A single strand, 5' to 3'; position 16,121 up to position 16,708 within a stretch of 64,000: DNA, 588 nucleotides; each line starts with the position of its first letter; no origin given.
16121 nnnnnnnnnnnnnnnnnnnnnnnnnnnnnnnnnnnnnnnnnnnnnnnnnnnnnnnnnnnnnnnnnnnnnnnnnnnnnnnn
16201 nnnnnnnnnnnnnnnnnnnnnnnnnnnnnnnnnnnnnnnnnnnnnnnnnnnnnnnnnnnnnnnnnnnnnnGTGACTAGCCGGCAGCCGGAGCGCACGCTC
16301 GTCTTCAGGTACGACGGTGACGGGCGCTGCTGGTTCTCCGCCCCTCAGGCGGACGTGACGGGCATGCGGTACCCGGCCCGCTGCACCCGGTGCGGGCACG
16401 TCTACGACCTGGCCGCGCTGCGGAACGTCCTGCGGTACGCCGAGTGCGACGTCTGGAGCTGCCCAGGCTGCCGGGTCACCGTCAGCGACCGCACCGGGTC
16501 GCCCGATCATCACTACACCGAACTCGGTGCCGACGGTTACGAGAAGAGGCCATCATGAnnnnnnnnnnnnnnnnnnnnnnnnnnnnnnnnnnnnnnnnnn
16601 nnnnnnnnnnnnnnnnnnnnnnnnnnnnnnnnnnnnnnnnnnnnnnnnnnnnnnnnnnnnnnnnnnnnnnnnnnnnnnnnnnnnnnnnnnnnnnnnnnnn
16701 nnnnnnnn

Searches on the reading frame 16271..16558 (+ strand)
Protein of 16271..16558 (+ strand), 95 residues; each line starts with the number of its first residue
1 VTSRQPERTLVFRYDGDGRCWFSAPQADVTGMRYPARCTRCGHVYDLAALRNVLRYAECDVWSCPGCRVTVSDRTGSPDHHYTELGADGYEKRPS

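Call 47: search_protein_families(library=pfam, proteins=[window:16271-16558:+], max_evalue=0.01)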
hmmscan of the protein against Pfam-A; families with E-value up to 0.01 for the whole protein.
window:16271-16558:+ (95 aa): 3 families
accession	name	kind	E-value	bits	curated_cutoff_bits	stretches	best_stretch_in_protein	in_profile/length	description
PF20120.5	DUF6510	-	0.00015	22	26.4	1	28-86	21-76/86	Family of unknown function (DUF6510)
PF02891.26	zf-MIZ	-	0.0013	18.9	33.5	1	30-68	10-48/50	MIZ/SP-RING zinc finger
PF11789.14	zf-Nse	-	0.0013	18.9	27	1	32-64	21-56/57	Zinc-finger of the MIZ type in Nse subunit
